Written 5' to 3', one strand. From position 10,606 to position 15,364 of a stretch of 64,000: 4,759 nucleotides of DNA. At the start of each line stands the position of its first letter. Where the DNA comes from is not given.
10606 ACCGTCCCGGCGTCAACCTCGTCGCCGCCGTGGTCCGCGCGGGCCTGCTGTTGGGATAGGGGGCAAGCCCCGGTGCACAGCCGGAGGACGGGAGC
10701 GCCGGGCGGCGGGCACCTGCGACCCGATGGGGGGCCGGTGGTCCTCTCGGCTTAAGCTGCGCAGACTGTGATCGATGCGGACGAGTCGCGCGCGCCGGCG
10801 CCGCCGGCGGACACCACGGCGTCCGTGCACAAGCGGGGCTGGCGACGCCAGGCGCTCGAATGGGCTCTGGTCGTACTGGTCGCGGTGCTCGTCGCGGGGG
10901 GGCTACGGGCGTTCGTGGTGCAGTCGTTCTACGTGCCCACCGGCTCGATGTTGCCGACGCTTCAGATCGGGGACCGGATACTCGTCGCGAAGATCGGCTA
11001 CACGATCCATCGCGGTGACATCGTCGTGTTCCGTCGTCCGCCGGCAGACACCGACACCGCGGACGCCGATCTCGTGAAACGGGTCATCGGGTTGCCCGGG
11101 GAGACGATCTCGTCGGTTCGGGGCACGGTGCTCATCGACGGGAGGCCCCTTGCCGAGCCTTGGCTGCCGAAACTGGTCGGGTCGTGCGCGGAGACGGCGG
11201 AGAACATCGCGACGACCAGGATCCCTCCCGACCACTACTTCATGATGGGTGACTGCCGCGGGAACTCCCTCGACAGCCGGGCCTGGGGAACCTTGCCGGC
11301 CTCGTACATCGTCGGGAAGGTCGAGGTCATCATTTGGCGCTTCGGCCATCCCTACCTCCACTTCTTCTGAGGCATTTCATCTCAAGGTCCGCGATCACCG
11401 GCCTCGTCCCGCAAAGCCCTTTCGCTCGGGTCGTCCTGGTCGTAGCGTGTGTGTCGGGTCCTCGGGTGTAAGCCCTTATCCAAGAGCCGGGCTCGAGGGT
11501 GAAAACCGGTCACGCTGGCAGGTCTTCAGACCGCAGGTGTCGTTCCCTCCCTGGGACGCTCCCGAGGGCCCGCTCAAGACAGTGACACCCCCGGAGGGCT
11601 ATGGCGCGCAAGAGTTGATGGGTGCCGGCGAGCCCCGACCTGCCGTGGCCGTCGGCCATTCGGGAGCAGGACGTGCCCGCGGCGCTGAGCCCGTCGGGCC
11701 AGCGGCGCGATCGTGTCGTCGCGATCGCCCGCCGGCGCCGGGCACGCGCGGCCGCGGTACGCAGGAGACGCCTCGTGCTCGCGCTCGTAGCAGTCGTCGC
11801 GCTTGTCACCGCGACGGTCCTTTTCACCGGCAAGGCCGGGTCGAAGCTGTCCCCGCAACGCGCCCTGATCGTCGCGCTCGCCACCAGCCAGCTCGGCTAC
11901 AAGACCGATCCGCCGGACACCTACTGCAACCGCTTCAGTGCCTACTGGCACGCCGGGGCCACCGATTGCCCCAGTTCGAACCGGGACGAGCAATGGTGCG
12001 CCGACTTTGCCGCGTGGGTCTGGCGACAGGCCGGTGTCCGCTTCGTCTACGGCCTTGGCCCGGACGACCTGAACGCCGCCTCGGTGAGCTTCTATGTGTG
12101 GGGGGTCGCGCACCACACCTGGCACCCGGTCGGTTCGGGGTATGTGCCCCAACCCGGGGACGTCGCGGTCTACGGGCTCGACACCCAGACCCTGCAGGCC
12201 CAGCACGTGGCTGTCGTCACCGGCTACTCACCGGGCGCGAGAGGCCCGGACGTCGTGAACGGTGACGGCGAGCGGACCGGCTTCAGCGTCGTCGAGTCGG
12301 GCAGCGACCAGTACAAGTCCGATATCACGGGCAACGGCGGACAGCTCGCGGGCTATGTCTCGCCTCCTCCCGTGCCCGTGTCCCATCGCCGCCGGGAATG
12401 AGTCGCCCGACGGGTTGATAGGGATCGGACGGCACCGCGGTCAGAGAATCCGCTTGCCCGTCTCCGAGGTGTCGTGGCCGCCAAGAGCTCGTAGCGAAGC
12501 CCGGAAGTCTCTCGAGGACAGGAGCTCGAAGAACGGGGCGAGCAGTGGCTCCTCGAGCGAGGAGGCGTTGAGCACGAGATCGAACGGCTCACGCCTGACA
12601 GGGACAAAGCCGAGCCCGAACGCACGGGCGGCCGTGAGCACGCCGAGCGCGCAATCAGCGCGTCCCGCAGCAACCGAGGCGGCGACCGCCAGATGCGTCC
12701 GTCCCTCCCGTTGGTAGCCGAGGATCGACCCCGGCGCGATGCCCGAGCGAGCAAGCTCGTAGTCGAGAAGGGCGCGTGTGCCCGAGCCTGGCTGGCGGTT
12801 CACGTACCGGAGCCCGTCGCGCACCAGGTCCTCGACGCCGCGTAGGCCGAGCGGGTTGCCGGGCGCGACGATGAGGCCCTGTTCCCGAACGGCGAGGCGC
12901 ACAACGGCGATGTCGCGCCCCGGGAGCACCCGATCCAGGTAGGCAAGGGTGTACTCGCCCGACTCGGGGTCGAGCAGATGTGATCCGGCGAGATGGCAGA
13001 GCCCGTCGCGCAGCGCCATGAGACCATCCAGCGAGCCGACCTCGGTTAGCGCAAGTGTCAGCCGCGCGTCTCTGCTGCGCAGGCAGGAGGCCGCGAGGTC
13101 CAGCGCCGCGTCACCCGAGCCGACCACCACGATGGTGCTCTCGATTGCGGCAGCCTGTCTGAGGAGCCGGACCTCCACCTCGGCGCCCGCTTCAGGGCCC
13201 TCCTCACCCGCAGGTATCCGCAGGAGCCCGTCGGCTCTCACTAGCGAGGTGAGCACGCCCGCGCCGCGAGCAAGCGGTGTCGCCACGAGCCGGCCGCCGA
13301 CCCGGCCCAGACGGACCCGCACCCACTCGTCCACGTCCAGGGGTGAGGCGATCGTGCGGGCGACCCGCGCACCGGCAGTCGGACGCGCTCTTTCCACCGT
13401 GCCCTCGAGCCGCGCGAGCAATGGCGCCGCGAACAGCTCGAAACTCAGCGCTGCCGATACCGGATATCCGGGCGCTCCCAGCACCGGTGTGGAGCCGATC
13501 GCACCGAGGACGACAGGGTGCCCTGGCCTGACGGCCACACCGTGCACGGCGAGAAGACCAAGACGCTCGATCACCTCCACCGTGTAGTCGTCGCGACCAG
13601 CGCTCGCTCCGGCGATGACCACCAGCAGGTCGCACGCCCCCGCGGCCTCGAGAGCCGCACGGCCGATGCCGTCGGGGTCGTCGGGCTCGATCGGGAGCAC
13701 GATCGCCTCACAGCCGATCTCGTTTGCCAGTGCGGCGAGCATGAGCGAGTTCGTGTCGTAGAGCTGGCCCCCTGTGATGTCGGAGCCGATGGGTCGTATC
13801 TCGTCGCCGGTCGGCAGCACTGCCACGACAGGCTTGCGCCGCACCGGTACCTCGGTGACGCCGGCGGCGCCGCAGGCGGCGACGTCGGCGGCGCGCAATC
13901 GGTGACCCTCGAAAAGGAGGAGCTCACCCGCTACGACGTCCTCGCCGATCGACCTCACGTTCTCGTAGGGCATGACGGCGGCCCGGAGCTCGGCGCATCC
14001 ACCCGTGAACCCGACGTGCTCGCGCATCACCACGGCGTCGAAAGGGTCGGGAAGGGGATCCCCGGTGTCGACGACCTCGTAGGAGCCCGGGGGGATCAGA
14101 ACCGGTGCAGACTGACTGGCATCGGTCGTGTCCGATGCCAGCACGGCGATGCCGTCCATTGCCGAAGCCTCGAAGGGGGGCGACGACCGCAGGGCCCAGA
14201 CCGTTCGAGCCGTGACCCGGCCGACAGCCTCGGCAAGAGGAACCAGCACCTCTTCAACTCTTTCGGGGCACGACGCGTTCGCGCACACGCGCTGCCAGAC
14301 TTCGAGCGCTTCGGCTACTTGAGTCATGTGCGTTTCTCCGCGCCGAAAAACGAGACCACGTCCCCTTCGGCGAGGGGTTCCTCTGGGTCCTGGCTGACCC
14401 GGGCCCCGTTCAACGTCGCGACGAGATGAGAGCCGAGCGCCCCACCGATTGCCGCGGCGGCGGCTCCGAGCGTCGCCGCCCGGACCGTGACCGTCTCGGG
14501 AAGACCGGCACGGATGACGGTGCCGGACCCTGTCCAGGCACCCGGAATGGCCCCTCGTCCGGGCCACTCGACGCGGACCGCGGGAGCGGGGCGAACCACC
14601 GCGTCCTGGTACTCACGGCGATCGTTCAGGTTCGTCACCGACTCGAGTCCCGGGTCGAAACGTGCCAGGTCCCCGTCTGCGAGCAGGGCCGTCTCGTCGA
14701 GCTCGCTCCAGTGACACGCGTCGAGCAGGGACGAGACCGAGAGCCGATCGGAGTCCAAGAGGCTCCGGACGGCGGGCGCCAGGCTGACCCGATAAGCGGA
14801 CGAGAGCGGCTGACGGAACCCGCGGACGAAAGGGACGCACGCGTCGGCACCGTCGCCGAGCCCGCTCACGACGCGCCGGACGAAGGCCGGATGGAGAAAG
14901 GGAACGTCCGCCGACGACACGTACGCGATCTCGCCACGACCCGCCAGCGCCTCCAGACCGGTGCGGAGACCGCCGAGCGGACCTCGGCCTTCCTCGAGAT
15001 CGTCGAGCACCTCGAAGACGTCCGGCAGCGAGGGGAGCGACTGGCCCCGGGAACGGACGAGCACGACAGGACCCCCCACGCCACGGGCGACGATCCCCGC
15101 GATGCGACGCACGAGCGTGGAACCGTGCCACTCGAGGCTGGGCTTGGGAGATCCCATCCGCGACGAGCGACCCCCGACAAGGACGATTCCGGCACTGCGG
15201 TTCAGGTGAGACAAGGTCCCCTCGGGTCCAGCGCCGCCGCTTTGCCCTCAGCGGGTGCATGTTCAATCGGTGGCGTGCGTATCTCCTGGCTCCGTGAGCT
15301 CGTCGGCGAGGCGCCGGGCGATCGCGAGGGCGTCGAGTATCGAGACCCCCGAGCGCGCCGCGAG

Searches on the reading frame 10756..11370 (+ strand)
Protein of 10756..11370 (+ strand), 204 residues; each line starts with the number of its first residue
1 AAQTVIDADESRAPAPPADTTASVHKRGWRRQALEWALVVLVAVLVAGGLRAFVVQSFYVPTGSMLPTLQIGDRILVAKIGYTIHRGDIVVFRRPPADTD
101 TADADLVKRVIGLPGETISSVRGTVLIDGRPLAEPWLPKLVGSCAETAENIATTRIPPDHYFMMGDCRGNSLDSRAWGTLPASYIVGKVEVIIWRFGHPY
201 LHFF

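Call 68: search_protein_families(library=ncbifam, proteins=[window:10756-11370:+], max_evalue=0.00001)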
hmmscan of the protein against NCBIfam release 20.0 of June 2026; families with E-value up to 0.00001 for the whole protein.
window:10756-11370:+ (204 aa): 6 families
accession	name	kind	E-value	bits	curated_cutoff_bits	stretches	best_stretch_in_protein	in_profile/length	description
TIGR02227.1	sigpep_I_bact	equivalog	1.6e-43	148.3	47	1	36-196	1-161/162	signal peptidase I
NF008114.0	PRK10861.1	equivalog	2.2e-27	96.2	277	2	22-119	53-157/324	signal peptidase I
TIGR02771.1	TraF_Ti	equivalog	1e-08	34.9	100.25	1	104-191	82-167/171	conjugative transfer signal peptidase TraF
NF010412.0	PRK13838.1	subfamily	5.1e-08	32.5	186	1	103-190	86-170/177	conjugal transfer pilin processing protease TraF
TIGR02754.1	sod_Ni_protease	equivalog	6.2e-08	33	63.25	0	63-112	6-54/90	nickel-type superoxide dismutase maturation protease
TIGR02228.1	sigpep_I_arch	equivalog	5.6e-06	26.3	51.85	1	36-95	9-72/158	signal peptidase I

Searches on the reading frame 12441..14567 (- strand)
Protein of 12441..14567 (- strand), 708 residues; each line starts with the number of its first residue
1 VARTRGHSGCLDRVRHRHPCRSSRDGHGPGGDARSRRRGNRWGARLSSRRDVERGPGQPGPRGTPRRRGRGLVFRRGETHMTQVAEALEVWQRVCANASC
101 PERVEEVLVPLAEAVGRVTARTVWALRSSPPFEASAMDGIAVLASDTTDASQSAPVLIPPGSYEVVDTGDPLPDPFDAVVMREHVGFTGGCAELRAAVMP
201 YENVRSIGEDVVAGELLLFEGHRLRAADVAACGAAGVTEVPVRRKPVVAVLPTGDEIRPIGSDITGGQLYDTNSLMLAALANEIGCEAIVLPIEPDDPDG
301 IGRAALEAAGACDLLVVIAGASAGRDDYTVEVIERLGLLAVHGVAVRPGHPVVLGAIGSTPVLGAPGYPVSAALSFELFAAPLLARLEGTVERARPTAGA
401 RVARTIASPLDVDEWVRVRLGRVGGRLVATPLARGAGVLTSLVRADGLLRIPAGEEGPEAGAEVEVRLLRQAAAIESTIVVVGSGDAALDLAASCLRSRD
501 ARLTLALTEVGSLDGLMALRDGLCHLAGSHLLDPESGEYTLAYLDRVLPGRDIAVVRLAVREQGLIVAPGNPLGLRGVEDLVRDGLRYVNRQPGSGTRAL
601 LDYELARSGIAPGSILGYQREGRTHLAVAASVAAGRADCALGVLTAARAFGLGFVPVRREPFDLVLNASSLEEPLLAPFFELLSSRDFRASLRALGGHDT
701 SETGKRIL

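Call 64: search_protein_families(library=pfam, proteins=[window:12441-14567:-], max_evalue=0.0001)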
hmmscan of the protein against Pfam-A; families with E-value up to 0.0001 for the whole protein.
window:12441-14567:- (708 aa): 4 families
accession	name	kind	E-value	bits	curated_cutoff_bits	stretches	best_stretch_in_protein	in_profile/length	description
PF12727.12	PBP_like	-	9.1e-69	230.9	27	1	496-683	4-192/193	PBP superfamily domain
PF03453.22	MoeA_N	-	2e-34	119.1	30.8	1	83-236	2-160/160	MoeA N-terminal region (domain I and II)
PF00994.29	MoCF_biosynth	-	2.4e-25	89.4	26.6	1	249-385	1-143/144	Probable molybdopterin binding domain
PF03454.20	MoeA_C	-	3.3e-16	59.7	22.1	1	400-469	2-72/72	MoeA C-terminal region (domain IV)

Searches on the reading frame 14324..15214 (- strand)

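Call 68: search_protein_families(library=ncbifam, proteins=[window:14324-15214:-], max_evalue=0.00001)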
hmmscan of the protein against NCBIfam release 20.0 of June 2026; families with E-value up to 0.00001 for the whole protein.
window:14324-15214:- (296 aa): 7 families
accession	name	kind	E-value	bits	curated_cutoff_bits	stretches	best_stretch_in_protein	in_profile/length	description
NF011056.0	PRK14489.1-1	equivalog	1e-24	87.4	379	1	6-203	5-190/363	bifunctional molybdenum cofactor guanylyltransferase MobA/molybdopterin-guanine dinucleotide biosynthesis adaptor protein MobB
NF001855.0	PRK00576.1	equivalog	4.7e-22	78.6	205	1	5-167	5-167/197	molybdenum cofactor guanylyltransferase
TIGR02665.1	molyb_mobA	equivalog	2.2e-16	60.4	151.85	1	8-170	2-165/186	molybdenum cofactor guanylyltransferase MobA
NF001457.0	PRK00317.1-3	equivalog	1.5e-14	54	164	1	9-167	4-163/200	molybdenum cofactor guanylyltransferase MobA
NF002741.0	PRK02726.1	equivalog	6e-13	48.9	179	1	8-171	9-173/200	molybdenum cofactor guanylyltransferase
TIGR03310.1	matur_MocA_YgfJ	equivalog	1.1e-09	38.5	186.45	1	9-118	2-114/188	molybdenum cofactor cytidylyltransferase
NF011059.0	PRK14490.1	equivalog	1.4e-06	27.7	354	1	8-117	182-288/374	bifunctional molybdenum cofactor guanylyltransferase MobA/molybdopterin-guanine dinucleotide biosynthesis adaptor protein MobB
